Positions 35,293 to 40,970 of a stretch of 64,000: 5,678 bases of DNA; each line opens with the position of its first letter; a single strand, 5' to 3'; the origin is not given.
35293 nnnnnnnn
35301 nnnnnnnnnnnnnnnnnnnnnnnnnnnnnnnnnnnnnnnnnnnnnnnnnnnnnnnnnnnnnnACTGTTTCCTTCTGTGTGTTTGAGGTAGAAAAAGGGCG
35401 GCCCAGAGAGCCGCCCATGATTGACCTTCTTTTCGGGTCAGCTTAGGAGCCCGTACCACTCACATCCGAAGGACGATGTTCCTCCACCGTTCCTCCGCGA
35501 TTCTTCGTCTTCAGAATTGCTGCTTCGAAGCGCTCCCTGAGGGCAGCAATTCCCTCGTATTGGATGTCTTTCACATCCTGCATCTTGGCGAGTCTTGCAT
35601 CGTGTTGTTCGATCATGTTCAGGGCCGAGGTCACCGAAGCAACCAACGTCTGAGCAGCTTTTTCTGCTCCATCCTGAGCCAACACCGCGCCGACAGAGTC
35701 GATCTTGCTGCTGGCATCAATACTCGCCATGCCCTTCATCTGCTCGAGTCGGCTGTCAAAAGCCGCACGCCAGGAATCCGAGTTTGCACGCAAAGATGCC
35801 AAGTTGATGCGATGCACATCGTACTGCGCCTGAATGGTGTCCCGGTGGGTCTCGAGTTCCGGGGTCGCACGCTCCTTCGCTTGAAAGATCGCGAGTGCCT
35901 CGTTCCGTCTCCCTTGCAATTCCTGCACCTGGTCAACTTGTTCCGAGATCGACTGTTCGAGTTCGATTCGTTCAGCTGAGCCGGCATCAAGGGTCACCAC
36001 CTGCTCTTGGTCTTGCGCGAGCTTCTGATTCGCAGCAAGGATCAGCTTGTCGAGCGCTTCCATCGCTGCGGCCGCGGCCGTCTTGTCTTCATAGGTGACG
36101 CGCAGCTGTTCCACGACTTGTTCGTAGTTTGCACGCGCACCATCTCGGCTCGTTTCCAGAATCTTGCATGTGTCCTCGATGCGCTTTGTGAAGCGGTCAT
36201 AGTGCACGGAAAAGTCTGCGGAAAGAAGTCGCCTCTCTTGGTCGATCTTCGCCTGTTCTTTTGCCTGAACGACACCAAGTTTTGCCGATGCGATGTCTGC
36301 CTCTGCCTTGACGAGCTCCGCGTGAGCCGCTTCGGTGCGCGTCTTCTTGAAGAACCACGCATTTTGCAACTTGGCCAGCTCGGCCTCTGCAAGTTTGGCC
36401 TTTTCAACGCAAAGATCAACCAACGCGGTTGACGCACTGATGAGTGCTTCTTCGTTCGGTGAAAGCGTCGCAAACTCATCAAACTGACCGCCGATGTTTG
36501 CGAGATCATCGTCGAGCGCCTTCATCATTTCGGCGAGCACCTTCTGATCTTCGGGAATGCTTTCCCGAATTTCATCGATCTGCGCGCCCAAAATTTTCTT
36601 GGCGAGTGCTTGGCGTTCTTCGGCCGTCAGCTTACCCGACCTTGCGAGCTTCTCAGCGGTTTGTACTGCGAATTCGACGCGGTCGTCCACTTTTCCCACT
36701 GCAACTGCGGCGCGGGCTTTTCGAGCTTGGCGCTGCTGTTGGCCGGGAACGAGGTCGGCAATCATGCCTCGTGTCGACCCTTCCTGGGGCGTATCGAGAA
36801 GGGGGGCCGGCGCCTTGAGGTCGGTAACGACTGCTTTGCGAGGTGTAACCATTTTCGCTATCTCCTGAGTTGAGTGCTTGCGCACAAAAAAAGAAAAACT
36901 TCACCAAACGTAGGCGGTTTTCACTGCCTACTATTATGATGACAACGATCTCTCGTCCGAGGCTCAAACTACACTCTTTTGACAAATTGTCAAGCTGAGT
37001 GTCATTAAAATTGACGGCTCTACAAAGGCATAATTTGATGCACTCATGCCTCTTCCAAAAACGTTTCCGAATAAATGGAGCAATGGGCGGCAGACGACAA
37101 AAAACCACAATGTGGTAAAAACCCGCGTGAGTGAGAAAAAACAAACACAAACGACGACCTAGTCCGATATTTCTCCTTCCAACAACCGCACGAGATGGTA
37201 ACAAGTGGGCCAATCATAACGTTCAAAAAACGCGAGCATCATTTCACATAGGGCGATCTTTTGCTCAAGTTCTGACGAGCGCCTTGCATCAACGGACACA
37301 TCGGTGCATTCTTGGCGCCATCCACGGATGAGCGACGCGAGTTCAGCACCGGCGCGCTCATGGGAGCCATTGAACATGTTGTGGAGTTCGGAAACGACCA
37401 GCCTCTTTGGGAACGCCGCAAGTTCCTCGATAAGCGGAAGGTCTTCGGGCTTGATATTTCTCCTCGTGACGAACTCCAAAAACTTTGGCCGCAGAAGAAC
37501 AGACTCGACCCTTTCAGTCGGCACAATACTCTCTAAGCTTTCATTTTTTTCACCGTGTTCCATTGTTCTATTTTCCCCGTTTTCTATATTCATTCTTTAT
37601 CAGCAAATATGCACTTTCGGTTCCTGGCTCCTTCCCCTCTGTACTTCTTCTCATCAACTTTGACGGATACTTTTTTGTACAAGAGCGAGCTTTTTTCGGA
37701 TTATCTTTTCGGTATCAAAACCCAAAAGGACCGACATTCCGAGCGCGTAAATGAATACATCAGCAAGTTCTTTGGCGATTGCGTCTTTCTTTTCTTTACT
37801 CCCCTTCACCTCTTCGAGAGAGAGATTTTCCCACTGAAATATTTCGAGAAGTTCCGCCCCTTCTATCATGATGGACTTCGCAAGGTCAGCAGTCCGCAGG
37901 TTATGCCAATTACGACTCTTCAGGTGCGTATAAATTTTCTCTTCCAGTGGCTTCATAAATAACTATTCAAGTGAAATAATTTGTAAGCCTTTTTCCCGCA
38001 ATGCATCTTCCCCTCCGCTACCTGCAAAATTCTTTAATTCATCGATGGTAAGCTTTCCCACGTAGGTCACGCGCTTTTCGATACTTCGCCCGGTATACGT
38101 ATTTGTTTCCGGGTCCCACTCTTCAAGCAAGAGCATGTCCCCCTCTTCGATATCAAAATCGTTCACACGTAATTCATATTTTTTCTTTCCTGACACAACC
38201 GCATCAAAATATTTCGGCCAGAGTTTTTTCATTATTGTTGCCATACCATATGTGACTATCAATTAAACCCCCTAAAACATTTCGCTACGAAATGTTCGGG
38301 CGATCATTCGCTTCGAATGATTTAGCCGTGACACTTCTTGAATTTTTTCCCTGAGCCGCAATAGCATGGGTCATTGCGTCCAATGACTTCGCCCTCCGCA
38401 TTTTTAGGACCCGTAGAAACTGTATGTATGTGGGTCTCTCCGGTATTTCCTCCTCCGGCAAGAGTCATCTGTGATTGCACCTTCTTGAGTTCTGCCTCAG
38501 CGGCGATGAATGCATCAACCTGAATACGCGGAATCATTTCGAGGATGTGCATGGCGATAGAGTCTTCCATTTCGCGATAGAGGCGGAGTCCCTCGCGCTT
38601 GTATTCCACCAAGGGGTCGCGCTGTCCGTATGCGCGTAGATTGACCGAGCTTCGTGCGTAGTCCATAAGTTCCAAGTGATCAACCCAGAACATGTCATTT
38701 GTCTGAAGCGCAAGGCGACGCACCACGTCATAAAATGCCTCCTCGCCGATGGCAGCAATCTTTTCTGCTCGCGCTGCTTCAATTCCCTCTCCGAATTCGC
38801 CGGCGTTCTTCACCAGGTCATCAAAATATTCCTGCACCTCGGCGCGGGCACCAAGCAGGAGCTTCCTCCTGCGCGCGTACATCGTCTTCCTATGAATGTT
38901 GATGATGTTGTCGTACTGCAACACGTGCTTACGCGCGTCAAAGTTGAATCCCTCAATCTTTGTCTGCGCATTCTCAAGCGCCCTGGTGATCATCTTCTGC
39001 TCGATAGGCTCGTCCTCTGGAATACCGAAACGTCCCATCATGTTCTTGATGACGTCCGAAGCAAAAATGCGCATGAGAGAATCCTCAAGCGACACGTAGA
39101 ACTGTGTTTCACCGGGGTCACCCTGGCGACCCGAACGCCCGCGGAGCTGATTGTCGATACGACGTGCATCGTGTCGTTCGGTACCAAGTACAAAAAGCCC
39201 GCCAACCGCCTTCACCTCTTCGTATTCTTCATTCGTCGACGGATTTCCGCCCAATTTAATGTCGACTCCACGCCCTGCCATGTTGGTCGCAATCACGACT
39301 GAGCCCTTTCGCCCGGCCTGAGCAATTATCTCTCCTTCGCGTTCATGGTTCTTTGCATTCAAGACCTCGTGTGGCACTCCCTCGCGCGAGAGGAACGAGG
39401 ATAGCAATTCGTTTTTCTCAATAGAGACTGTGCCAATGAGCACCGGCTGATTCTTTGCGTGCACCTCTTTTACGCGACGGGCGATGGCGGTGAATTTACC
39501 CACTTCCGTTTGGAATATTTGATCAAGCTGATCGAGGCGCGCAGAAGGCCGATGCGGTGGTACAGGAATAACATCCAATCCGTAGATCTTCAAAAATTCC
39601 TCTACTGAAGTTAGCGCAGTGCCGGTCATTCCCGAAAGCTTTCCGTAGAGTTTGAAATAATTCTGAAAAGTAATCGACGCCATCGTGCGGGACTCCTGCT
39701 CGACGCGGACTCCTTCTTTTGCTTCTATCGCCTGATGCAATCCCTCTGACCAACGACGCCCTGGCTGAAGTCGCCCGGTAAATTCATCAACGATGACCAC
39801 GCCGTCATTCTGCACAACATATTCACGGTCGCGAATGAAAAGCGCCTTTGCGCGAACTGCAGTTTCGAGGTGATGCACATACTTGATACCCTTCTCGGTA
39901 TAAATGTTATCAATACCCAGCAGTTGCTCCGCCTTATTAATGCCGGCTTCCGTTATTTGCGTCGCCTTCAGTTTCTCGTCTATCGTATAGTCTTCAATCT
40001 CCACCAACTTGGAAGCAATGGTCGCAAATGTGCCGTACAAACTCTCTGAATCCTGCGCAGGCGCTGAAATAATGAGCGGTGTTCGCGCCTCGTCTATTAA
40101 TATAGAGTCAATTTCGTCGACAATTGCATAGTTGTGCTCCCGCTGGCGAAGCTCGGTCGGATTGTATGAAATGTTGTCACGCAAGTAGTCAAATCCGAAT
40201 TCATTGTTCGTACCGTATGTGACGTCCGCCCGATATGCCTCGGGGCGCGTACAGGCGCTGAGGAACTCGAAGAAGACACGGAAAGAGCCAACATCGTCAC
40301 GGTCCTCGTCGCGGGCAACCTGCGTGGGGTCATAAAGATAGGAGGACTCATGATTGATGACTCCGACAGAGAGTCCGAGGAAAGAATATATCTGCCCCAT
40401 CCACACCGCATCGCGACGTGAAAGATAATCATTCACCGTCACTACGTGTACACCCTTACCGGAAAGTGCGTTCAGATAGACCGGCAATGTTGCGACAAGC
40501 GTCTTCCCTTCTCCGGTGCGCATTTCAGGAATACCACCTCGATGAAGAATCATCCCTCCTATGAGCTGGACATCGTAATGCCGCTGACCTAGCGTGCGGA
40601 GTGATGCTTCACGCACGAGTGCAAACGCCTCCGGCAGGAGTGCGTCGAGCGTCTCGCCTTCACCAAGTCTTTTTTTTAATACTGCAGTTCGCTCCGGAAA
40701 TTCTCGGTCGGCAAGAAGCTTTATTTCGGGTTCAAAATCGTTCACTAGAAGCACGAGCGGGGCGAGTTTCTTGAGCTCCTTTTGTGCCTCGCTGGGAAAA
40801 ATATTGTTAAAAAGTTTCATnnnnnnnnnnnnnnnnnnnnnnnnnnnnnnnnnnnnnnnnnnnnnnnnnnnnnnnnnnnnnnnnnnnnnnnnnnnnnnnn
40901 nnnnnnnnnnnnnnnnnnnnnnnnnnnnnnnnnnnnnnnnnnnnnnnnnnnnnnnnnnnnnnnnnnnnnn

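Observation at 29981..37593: GC-rich block encoding a long coiled-coil protein, a divergent classical-AAA ATPase, three membrane proteins and an ATGA-coupled micro-ORF: candidate undescribed membrane-associated module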

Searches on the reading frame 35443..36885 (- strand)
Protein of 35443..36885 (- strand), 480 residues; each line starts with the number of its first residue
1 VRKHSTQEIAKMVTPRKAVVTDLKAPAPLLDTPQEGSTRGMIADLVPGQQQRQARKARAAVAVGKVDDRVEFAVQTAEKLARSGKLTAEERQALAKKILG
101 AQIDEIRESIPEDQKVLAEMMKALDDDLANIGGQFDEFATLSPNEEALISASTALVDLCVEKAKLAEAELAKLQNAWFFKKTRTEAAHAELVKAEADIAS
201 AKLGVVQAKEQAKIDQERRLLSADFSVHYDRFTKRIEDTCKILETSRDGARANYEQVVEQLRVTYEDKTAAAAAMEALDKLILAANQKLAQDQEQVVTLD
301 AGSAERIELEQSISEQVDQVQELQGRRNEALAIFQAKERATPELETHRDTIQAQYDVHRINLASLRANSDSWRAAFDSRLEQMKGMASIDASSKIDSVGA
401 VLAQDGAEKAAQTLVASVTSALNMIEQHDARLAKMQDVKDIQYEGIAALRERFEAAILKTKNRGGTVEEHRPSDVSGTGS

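Call 5: search_protein_families(library=pfam, proteins=[window:35443-36885:-], max_evalue=0.1)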
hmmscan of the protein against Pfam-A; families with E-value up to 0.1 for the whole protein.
window:35443-36885:- (480 aa): 1 family
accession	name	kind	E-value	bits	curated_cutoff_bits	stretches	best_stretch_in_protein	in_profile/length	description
PF16003.10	DUF4776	-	0.056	12.9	27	1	187-357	95-260/503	Domain of unknown function (DUF4776)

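Call 6: search_protein_families(library=ncbifam, proteins=[window:35443-36885:-], max_evalue=0.1)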
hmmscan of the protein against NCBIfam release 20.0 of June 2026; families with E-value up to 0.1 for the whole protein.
window:35443-36885:- (480 aa): 1 family
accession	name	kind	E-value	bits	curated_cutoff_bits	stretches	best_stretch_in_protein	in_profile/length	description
TIGR02168.1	SMC_prok_B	equivalog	0.031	12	567.35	1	243-456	684-901/1181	chromosome segregation protein SMC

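Call 7: search_protein_families(library=padloc, proteins=[window:35443-36885:-], max_evalue=0.1)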
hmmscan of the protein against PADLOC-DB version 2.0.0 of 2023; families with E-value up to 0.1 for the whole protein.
window:35443-36885:- (480 aa): 0 families

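Call 8: search_protein_families(library=phrogs, proteins=[window:35443-36885:-], max_evalue=0.1)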
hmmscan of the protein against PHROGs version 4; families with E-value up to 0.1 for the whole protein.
window:35443-36885:- (480 aa): 2 families
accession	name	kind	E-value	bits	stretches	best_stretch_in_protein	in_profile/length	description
phrog_26113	-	unknown function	0.013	16.6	1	22-70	53-101/118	-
phrog_23516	-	unknown function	0.016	15.7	0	209-305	43-141/193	-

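Call 31: search_solved_structures(query=A2, max_evalue=10, show_alignments=0)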
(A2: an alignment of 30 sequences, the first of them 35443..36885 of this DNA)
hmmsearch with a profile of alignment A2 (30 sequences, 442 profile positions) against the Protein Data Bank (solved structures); distinct sequences matched with E-value up to 10: 14.
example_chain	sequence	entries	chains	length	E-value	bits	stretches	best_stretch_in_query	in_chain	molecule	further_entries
8bd7_W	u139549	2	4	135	0.0067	18.5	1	178-257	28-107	Intraflagellar transport particle protein IFT20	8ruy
4zry_B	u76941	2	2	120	0.009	18.1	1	191-260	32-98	Keratin, type II cytoskeletal 1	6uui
6emw_D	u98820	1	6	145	0.13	14.3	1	149-256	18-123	ATP-dependent Clp protease ATP-binding subunit ClpC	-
6cf6_A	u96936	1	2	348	0.24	13.4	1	345-404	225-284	Tankyrase-1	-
3utm_A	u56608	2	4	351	0.24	13.4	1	345-404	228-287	Tankyrase-1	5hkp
2nrj_A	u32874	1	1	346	0.26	13.3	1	63-136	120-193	Hbl B protein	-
6jfv_B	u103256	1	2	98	0.26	13.3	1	190-256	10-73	Keratin, type II cytoskeletal 5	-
6gao_A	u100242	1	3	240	0.41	12.6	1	26-139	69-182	Outer capsid protein sigma-1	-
9tll_A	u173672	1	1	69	0.48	12.4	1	197-255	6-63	Sc-apCC-2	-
9ypi_A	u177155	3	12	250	1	11.3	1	72-105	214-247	Mangotoxin biosynthesis protein MboA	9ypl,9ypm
1nlx_A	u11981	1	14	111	1.1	11.2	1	364-405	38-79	Pollen allergen Phl p 6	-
9rgx_A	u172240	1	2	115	1.1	11.2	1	194-278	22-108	sc-apCC3-ACW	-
8qox_B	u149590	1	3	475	3.3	9.6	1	185-284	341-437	Conserved membrane protein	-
4uos_A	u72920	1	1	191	9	8.2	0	70-242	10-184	DESIGNED HELICAL BUNDLE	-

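Call 57: find_homologous_proteins(query=window:35443-36852:-)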
Query window:35443-36852:- (469 aa): 9 proteins with E <= 0.001 among 8000 candidates.
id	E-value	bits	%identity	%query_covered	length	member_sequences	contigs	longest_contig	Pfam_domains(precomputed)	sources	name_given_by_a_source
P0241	4.4e-286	967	100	100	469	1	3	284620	-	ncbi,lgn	-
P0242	4.0e-212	723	77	99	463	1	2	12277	-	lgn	-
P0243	2.1e-183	628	68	98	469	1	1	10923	-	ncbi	-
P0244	1.7e-169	583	68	93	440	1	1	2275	-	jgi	jgi:hypothetical protein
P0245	5.0e-163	561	63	95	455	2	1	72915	-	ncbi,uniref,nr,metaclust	ncbi:MAG: hypothetical protein A3D65_04955 [Candidatus Lloydbacteria bacterium RIFCSPHIGHO2_02_FULL_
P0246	3.4e-158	545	63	94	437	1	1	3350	-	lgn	-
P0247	2.7e-136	473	55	99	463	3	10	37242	-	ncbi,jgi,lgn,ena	ncbi:MAG TPA: hypothetical protein VJJ02_01160 [Candidatus Paceibacterota bacterium]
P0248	2.5e-134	467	57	93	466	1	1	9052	-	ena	-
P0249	7.9e-120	419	73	62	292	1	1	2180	-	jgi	jgi:hypothetical protein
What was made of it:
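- Tried and rejected: Homologue search for cc: only 9 close relatives, because the search is word-based (call 57).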

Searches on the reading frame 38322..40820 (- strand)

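Call 5: search_protein_families(library=pfam, proteins=[window:38322-40820:-], max_evalue=0.1)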
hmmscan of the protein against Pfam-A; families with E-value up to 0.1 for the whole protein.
window:38322-40820:- (832 aa): 6 families
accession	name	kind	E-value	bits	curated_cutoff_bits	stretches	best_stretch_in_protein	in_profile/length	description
PF07517.20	SecA_DEAD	-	1.5e-116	389.2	24.6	1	5-409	2-289/290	SecA DEAD-like domain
PF21090.3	P-loop_SecA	-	2.5e-79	266.1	27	2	425-530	1-106/205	SecA P-loop domain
PF07516.18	SecA_SW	-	1.1e-39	137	26.7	2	605-672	1-71/200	SecA Wing and Scaffold domain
PF01043.26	SecA_PP_bind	-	1.2e-38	132.5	23.5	1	258-366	2-110/110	SecA preprotein cross-linking domain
PF02810.21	SEC-C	-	1.4e-08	34.9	20.4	1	815-832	1-18/19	SEC-C motif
PF00271.37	Helicase_C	-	0.0011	19.6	23.5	1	454-522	12-82/110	Helicase conserved C-terminal domain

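Call 6: search_protein_families(library=ncbifam, proteins=[window:38322-40820:-], max_evalue=0.1)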
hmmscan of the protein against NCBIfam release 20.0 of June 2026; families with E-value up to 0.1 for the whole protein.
window:38322-40820:- (832 aa): 15 families
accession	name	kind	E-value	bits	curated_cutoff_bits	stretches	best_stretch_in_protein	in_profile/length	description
NF009538.1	PRK12904.1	equivalog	0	1048.4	814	2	4-671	2-666/814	preprotein translocase subunit SecA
TIGR00963.1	secA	equivalog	2.4e-288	958.7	800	3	188-665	136-644/787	preprotein translocase subunit SecA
NF006630.0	PRK09200.1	subfamily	8.3e-253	841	862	2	11-670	9-634/789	preprotein translocase subunit SecA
NF009536.0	PRK12901.1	equivalog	5.6e-240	799.6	1493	5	296-663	470-830/1118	preprotein translocase subunit SecA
TIGR04397.1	SecA2_Bac_anthr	exception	6.5e-237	788.5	1085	3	189-658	158-618/774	accessory Sec system translocase SecA2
TIGR03714.1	secA2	equivalog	8.2e-208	692.3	930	2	14-672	4-633/762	accessory Sec system translocase SecA2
NF012136.0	SecA2_Lm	equivalog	4.1e-179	597.2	1100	3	194-656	161-616/776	accessory Sec system translocase SecA2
TIGR04221.1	SecA2_Mycobac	equivalog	2e-174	581.9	725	2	188-771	156-721/762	accessory Sec system translocase SecA2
NF004088.0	PRK05590.1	equivalog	3.3e-07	30.8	140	1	810-832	142-164/166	hypothetical protein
NF002592.0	PRK02250.1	equivalog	3.5e-07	30.5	158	1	811-832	146-167/167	hypothetical protein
TIGR04102.1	SWIM_PBPRA1643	hypoth_equivalog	1e-06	29.1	68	1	813-831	89-107/108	PBPRA1643 family SWIM/SEC-C metal-binding motif protein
NF007704.0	PRK10396.1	equivalog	2.7e-06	27.5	149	1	805-830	194-218/221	hypothetical protein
NF002449.0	PRK01617.1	equivalog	1e-05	25.9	141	1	813-832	134-153/154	hypothetical protein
NF008970.0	PRK12318.1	equivalog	0.00014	21.2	267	1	813-831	1-19/291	methionyl aminopeptidase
NF001213.0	PRK00183.1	equivalog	0.00035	20.7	158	1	813-830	134-151/157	hypothetical protein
